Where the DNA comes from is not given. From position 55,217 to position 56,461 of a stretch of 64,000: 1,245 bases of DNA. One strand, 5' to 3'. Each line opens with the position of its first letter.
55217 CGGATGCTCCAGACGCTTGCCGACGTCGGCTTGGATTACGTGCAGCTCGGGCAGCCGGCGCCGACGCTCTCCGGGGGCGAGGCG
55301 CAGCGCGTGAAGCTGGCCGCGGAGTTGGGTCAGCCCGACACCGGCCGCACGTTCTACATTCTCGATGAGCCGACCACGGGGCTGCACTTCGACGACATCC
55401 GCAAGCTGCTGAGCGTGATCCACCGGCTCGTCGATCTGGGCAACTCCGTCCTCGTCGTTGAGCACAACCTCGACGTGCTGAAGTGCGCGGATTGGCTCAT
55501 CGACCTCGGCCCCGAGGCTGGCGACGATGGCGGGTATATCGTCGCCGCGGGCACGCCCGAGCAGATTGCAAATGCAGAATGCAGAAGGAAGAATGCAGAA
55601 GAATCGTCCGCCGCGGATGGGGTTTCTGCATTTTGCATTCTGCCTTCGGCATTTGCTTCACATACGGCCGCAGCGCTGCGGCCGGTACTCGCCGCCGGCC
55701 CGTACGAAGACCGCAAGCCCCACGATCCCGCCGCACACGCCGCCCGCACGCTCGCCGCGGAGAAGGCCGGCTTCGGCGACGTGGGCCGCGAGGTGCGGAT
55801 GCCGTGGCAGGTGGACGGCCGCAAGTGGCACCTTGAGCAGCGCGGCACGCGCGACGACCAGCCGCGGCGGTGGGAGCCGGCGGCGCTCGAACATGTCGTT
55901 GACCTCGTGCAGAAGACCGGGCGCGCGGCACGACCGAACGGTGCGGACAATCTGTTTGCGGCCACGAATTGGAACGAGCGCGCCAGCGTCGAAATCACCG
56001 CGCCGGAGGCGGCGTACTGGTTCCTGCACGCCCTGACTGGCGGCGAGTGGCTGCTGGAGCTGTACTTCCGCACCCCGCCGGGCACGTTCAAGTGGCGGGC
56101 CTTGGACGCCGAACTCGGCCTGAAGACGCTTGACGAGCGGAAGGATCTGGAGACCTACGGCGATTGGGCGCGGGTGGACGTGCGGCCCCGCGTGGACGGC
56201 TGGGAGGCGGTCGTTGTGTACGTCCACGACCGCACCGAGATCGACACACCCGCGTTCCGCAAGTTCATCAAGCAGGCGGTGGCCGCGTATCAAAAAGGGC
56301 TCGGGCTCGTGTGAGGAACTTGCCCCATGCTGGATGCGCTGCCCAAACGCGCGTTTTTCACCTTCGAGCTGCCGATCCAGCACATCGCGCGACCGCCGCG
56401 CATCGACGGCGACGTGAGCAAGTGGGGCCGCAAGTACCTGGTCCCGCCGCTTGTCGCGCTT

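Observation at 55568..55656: Third hairpin insert in uvrA, between NBD-II and the unknown C-terminal domain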

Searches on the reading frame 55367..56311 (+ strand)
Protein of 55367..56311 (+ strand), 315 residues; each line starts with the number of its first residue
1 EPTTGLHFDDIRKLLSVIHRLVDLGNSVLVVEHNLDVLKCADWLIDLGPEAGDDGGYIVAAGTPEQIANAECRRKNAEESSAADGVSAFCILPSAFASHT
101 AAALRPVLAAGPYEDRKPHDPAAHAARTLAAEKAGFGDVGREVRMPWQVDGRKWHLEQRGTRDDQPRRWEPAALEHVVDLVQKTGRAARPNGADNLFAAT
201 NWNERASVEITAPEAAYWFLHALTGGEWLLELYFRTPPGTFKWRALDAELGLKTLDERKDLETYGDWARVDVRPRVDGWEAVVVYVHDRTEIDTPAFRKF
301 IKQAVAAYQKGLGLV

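Call 12: find_homologous_proteins(query=window:55367-56311:+)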
Query window:55367-56311:+ (315 aa): 7259 proteins with E <= 0.001 among 8000 candidates; the best 120 are listed.
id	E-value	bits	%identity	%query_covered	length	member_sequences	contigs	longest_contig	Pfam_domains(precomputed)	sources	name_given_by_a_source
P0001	7.7e-171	585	82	100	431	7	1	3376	-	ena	-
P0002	1.6e-141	489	67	99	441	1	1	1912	-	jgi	-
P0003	1.6e-140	486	71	99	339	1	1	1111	-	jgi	jgi:excinuclease ABC subunit A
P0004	2.7e-136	472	70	96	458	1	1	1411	-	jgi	jgi:hypothetical protein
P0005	5.2e-132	458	68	99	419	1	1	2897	-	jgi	jgi:excinuclease ABC subunit A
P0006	2.8e-129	449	68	98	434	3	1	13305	-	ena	-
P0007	3.4e-127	442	66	99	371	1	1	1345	-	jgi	jgi:excinuclease ABC subunit A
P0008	2.4e-126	439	64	99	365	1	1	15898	-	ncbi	ncbi:MAG: excinuclease ABC subunit A, partial [Phycisphaerae bacterium]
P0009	8.6e-126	437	66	98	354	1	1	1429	-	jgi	jgi:excinuclease ABC subunit A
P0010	6.1e-120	418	67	98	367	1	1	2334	-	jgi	jgi:excinuclease ABC subunit A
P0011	1.6e-119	417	64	99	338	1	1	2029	-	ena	-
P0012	2.0e-119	417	65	97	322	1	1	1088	-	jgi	-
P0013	1.4e-118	414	61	98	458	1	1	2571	-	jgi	jgi:excinuclease ABC subunit A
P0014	2.4e-118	413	65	98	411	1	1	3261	-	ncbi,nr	ncbi:MAG: hypothetical protein D6744_02495 [Planctomycetota bacterium]|nr:MAG: hypothetical protein 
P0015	2.5e-118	413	66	94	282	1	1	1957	-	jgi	jgi:excinuclease ABC subunit A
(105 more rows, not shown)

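Call 15: find_encoding_contigs(protein=P0001, flank=5000, max_places=3)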
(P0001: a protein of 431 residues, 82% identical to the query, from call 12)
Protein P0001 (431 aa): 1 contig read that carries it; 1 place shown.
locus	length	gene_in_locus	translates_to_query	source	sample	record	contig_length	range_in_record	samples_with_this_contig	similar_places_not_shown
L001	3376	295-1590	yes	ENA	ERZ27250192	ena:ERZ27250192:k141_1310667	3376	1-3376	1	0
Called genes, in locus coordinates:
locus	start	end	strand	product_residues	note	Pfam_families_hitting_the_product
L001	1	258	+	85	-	?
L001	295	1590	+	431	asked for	-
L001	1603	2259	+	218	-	-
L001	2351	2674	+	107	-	-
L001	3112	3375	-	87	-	?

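Call 16: find_encoding_contigs(protein=P0008, flank=10000, max_places=3)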
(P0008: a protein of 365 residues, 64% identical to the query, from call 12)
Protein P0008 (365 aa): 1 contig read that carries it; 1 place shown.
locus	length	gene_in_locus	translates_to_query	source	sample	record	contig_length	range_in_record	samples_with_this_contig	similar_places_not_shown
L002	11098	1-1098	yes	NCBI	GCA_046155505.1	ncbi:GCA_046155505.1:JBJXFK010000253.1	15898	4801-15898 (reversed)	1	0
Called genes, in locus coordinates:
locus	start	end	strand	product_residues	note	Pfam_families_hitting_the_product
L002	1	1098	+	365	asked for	?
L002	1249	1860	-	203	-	PF07589:PEP_exosort_dom (weak)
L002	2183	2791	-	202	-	PF01483:P_proprotein (faint), PF07589:PEP_exosort_dom (weak)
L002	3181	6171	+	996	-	PF00072:Response_reg (weak), PF01326:PPDK_N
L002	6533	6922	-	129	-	-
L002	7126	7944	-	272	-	PF25025:EF-Ts_N (weak), PF00889:EF_TS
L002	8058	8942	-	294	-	PF00318:Ribosomal_S2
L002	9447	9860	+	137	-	PF03840:SecG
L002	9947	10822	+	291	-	PF03755:YicC-like_N, PF08340:YicC-like_C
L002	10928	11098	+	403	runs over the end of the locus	PF13191:AAA_16 (weak)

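Call 56: predict_structure(alignment_id=A1)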
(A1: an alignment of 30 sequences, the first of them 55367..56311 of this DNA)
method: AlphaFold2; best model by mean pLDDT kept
length: 315 residues; sequences in the alignment: 30
mean_pLDDT: 80.3   pTM: 0.58
mean pLDDT of the five models: 80.3, 80.2, 79.0, 78.4, 76.6
residues with pLDDT >= 90: 164; 70-90: 50; 50-70: 67; < 50: 34
segments of 3 or more residues with pLDDT < 50: 1-8, 51-53, 81-93, 113-116
pLDDT, mean of each block of 10 residues (from residue 1): 37 63 58 59 69 59 78 61 44 61 77 56 80 55 83 96 94 98 97 96 98 95 97 98 98 95 93 97 98 98 98 81
secondary structure, 60 per line:
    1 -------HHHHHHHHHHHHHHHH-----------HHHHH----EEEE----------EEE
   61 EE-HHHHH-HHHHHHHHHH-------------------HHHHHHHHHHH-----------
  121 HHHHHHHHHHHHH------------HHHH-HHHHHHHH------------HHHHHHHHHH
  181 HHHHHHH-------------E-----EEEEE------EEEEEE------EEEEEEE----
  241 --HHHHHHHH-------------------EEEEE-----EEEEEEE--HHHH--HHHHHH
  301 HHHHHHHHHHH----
elements in order: H8-23 H35-39 E44-47 E58-62 H64-68 H70-79 H99-109 H121-133 H146-149 H151-158 H171-187 E207-211 E218-223 E230-236 H243-250 E270-274 E280-286 H289-292 H295-311
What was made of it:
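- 55568..55657 (+): The finding: a 90-nt (30-codon) quasi-palindromic insert, translated as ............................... About 25 of these codons are extra relative to the 7-residue ancestral linker. Low pLDDT (call 56).
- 55799..56311 (+): Well-folded C-terminal extension domain specific to Planctomycetota UvrA. It is context for the insert, not part of the repeat. pLDDT 93-98 (call 56).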

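Call 60: fold_search(model_id=the predicted structure, library=pdb)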
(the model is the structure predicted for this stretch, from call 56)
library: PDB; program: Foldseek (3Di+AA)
matches with E <= 10: 773; with E <= 0.001: 4
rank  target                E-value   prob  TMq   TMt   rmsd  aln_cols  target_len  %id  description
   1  3ux8                  3.4e-04  1.00  0.17  0.10  10.0       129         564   46  Crystal structure of UvrA (released 2012-02-08)
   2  9gxs_A                7.2e-04  1.00  0.16  0.07   9.2       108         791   45  C. thermocellum UvrA in complex with DNA with a fluorescein modification (basal conformation) (released 2025-12-24)
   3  3zqj_B                8.0e-04  1.00  0.12  0.05   9.8        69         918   71  Mycobacterium tuberculosis UvrA (released 2011-06-22)
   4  3zqj_A                9.0e-04  1.00  0.12  0.05   9.8        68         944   72  Mycobacterium tuberculosis UvrA (released 2011-06-22)
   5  3zqj_E                1.3e-03  1.00  0.12  0.05   9.9        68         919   72  Mycobacterium tuberculosis UvrA (released 2011-06-22)
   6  9gxu_A                1.6e-03  1.00  0.16  0.07   9.3       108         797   45  C. thermocellum UvrA (K647A) in complex with DNA with a fluorescein modification (basal conformation) (released 2025-12-24)
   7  2r6f_B                1.7e-03  1.00  0.17  0.07  10.1       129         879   46  Crystal Structure of Bacillus stearothermophilus UvrA (released 2008-01-08)
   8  9gxt_A                2.1e-03  1.00  0.16  0.09   8.8       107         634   45  C. thermocellum UvrA in complex with DNA with a fluorescein modification and AMPPNP (ATP-bound conformation 1) (released 2025-12-24)
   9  3zqj_D                2.8e-03  1.00  0.12  0.05   9.8        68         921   72  Mycobacterium tuberculosis UvrA (released 2011-06-22)
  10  9gxr_A                3.8e-03  1.00  0.16  0.09   9.0       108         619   45  C. thermocellum UvrA in complex with DNA with an abasic site and AMPPNP (ATP-bound conformation 2) (released 2025-12-24)
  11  9gxp_A                3.8e-03  1.00  0.16  0.07   9.2       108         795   45  C. thermocellum UvrA in complex with DNA with an abasic site (basal conformation) (released 2025-12-24)
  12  9gxv_A                4.5e-03  1.00  0.16  0.07   9.2       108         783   45  C. thermocellum UvrA in complex with DNA with a fluorescein modification and ADP (basal conformation) (released 2025-12-24)
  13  1ttw_A                4.4e-02  0.72  0.19  0.38   9.2       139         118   14  Crystal structure of the Yersinia Pestis type III secretion chaperone SycH in complex with a stable fragment of YscM2 (released 2004-08-31)
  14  1kaf_D                5.6e-02  0.85  0.22  0.50   6.5       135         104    9  DNA Binding Domain Of The Phage T4 Transcription Factor MotA (AA105-211) (released 2001-11-21)
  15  4gf3_A                7.0e-02  0.66  0.20  0.37   8.9       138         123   12  Structure of a SycH-YopH Chaperone-Effector Complex (released 2013-03-27)
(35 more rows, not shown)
